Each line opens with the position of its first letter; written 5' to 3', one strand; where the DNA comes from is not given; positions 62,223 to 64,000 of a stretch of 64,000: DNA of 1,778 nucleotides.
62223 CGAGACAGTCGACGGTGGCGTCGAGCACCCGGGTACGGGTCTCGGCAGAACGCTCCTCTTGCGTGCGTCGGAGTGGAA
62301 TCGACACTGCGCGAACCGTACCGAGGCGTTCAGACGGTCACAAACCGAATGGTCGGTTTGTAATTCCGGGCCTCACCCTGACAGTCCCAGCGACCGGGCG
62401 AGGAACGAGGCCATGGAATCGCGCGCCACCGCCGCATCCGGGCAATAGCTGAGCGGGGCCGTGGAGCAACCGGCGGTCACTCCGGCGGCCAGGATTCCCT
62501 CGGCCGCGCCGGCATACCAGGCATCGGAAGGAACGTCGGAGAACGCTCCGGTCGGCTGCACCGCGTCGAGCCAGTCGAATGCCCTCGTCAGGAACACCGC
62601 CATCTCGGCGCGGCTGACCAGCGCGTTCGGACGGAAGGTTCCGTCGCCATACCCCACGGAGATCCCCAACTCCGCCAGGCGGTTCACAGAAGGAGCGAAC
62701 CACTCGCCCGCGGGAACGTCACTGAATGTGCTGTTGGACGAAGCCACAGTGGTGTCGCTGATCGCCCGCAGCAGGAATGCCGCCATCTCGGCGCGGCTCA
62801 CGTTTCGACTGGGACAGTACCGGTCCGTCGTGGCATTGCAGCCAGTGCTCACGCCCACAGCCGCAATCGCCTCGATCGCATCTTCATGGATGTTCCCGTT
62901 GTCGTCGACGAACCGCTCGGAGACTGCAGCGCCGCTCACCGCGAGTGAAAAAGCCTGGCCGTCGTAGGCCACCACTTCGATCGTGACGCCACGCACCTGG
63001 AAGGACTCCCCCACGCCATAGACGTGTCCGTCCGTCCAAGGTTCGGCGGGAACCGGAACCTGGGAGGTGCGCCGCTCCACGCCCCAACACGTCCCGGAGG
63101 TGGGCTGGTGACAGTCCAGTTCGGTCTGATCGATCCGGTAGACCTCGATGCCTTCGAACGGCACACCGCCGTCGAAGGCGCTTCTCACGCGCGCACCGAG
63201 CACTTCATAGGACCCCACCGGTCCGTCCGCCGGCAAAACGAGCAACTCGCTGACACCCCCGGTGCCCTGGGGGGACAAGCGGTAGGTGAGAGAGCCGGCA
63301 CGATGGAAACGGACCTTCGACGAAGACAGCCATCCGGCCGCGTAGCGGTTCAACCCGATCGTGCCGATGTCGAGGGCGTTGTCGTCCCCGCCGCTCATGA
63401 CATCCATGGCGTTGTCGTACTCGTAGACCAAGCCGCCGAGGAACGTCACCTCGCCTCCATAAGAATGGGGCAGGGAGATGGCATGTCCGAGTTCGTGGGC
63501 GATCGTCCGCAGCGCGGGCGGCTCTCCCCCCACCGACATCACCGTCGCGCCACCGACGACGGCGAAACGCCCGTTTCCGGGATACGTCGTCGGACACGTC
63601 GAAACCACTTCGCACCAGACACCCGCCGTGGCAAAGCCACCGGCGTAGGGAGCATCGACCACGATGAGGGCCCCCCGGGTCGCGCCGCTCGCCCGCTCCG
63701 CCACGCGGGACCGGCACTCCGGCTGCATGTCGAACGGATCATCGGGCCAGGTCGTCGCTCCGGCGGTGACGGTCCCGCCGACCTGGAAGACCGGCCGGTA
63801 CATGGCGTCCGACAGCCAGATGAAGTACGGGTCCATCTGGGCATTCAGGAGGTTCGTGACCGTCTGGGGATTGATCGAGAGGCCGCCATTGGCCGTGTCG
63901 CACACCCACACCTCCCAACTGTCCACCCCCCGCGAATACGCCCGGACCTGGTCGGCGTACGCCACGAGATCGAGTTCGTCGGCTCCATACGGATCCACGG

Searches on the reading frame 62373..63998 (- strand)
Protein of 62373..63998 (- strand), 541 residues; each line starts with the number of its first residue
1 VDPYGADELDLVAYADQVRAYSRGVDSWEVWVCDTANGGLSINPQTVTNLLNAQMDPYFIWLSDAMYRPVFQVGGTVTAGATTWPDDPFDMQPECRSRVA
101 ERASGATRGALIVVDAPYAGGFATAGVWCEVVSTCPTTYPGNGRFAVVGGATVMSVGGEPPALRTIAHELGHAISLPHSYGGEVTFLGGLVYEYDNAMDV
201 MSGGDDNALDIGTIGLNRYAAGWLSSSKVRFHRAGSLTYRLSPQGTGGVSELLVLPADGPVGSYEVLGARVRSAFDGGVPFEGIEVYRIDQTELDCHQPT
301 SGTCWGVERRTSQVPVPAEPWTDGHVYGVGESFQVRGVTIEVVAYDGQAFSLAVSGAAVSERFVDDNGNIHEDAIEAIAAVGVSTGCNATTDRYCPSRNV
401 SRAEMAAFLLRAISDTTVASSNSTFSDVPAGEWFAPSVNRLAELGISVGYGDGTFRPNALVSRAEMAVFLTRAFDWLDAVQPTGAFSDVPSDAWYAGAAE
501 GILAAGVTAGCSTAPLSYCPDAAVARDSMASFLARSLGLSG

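Call 27: search_protein_families(library=pfam, proteins=[window:62373-63998:-], max_evalue=0.0001)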
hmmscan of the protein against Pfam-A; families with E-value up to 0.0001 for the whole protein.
window:62373-63998:- (541 aa): 1 family
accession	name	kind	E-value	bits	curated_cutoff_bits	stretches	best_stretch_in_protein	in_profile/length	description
PF00395.25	SLH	-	4.2e-20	71.9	20.8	1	424-467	1-44/44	S-layer homology domain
